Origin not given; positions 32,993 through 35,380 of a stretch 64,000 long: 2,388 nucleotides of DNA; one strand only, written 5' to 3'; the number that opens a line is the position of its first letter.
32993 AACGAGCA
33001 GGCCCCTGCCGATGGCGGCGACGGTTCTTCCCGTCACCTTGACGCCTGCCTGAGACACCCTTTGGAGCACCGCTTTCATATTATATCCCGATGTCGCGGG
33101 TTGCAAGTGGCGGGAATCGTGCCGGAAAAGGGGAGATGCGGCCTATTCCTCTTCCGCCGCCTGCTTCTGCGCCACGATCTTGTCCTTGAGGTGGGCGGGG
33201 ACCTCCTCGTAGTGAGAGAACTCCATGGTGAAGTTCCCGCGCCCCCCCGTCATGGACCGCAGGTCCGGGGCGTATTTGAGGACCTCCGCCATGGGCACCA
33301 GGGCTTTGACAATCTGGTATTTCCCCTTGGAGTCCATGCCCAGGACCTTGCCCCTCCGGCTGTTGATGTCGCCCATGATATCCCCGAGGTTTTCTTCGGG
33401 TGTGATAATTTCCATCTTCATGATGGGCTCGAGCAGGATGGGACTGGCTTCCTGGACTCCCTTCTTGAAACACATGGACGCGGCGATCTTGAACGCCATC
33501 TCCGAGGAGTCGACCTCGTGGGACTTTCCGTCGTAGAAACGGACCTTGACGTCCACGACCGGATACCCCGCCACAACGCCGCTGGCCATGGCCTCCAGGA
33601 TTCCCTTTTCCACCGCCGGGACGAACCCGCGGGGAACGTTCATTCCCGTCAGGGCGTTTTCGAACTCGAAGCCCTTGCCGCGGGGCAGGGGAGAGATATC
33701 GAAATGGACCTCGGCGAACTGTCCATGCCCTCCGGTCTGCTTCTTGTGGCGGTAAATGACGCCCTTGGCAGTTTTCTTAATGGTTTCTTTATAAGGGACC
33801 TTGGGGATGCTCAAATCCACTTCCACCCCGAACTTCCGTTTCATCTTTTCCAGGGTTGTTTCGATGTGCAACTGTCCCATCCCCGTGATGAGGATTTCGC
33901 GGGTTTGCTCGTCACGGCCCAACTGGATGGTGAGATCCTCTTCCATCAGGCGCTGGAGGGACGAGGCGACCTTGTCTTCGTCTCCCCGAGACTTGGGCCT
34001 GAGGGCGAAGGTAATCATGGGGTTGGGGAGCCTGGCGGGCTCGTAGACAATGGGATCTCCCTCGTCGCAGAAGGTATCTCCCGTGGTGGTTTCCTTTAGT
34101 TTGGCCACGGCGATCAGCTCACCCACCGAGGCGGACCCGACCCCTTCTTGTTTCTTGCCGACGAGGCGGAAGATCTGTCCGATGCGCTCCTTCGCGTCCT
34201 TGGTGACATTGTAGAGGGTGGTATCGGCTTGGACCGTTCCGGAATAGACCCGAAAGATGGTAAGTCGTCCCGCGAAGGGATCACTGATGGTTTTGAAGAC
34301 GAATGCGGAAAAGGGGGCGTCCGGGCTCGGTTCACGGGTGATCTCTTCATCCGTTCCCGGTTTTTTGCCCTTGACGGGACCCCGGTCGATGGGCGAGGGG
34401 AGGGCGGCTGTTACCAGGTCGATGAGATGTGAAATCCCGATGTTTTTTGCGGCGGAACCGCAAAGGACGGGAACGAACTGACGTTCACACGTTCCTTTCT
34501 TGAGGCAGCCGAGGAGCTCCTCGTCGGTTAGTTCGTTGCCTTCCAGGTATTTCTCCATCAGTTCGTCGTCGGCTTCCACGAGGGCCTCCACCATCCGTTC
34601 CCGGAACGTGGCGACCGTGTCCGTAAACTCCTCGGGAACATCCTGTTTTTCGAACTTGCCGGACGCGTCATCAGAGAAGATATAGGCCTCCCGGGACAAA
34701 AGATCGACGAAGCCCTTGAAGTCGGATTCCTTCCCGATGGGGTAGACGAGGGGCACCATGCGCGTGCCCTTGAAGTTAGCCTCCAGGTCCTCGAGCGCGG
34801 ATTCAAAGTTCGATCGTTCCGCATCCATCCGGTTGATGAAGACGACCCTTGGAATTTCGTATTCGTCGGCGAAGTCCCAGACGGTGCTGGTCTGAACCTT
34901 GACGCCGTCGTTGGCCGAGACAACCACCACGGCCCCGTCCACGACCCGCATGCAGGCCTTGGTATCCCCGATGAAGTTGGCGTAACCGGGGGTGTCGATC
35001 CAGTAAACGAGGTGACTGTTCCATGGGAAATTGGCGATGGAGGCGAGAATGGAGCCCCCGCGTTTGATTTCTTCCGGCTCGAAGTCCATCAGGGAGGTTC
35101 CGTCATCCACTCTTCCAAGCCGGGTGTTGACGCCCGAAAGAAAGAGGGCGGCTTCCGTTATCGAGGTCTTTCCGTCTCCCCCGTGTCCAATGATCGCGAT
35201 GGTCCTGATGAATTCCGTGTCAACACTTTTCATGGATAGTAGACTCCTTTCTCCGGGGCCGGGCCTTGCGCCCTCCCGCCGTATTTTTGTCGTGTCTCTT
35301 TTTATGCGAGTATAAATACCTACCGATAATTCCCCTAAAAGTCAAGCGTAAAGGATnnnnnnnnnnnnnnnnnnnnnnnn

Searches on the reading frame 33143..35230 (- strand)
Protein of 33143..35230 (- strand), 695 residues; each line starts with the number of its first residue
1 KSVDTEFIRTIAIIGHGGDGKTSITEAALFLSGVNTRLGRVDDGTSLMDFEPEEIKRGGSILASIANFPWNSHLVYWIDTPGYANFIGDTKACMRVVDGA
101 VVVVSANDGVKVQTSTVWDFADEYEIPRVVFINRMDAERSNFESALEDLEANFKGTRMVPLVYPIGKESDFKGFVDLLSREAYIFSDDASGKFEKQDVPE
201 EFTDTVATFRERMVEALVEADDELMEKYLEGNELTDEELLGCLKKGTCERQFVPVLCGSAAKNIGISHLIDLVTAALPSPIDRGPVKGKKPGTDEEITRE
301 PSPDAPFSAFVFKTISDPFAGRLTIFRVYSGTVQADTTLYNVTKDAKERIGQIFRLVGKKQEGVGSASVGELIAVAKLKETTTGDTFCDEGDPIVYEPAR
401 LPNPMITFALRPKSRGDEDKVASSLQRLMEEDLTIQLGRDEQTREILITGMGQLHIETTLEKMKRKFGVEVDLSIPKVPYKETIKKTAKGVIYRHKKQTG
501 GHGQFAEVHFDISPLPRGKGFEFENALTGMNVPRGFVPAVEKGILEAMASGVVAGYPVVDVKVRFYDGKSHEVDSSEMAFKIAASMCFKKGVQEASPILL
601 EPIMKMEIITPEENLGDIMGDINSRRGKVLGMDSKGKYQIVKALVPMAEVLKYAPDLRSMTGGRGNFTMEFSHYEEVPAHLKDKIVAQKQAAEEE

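Call 59: search_protein_families(library=pfam, proteins=[window:33143-35230:-], max_evalue=0.00001)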
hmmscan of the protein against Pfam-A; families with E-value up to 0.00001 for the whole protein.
window:33143-35230:- (695 aa): 6 families
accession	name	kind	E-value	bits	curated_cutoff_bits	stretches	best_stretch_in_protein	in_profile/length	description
PF03764.24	EFG_IV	-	1e-44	151.6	24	1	476-595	1-120/121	Elongation factor G, domain IV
PF00009.33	GTP_EFTU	-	7e-43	146.8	26.5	1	8-278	3-187/188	Elongation factor Tu GTP binding domain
PF00679.30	EFG_C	-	4.5e-31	107.2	27.9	1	599-684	2-88/89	Elongation factor G C-terminus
PF14492.12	EFG_III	-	1.1e-26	93.1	27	1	401-473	1-73/75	Elongation Factor G, domain III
PF22042.2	EF-G_D2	-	1.5e-16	60.7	27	1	306-389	1-83/84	Elongation factor G domain 2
PF03144.31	GTP_EFTU_D2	-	3.3e-11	43.9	30.3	1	321-388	1-73/73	Elongation factor Tu domain 2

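Call 60: find_homologous_proteins(query=window:33143-35230:-, max_evalue=1e-100)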
Query window:33143-35230:- (695 aa): 7997 proteins with E <= 1e-100 among 8000 candidates; the best 120 are listed.
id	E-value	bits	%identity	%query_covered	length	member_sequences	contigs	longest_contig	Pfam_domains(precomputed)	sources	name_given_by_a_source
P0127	0.0e+0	1563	100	100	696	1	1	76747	PF00679.31,PF14492.13,PF00009.34,PF03764.25,PF03144.32,PF22042.3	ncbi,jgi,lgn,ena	-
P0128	0.0e+0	1449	90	100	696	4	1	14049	PF00679.31,PF14492.13,PF00009.34,PF03764.25,PF03144.32,PF22042.3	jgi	-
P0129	0.0e+0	1442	90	100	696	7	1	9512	PF00679.31,PF14492.13,PF00009.34,PF03764.25,PF03144.32,PF22042.3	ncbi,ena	-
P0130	0.0e+0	1415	89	100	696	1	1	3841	PF00679.31,PF14492.13,PF00009.34,PF03764.25,PF03144.32,PF22042.3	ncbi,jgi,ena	-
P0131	0.0e+0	1407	88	100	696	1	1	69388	PF00679.31,PF14492.13,PF00009.34,PF03764.25,PF03144.32,PF22042.3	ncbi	-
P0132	0.0e+0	1406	88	100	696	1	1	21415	PF00679.31,PF14492.13,PF00009.34,PF03764.25,PF03144.32,PF22042.3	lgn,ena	-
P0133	0.0e+0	1397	87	100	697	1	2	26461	PF00679.31,PF14492.13,PF00009.34,PF03764.25,PF03144.32,PF22042.3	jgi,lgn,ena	-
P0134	0.0e+0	1397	87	100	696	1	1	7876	PF00679.31,PF14492.13,PF00009.34,PF03764.25,PF03144.32,PF22042.3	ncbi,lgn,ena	-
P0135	0.0e+0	1380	86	100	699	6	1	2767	PF00679.31,PF14492.13,PF00009.34,PF03764.25,PF03144.32,PF22042.3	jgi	-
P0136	0.0e+0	1369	85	100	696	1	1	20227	PF00679.31,PF14492.13,PF00009.34,PF03764.25,PF03144.32,PF22042.3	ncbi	-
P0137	0.0e+0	1358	84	100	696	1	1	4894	PF00679.31,PF14492.13,PF00009.34,PF03764.25,PF03144.32,PF22042.3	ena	-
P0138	0.0e+0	1335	83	100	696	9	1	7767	PF00679.31,PF14492.13,PF00009.34,PF03764.25,PF03144.32,PF22042.3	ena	-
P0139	0.0e+0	1293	81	100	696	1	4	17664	PF00679.31,PF14492.13,PF00009.34,PF03764.25,PF03144.32,PF22042.3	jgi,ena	jgi:elongation factor G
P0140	0.0e+0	1062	65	100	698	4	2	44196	PF00679.31,PF14492.13,PF00009.34,PF03764.25,PF03144.32,PF22042.3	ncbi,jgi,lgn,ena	-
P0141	0.0e+0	1053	65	99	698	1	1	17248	PF00679.31,PF14492.13,PF00009.34,PF03764.25,PF03144.32,PF22042.3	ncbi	-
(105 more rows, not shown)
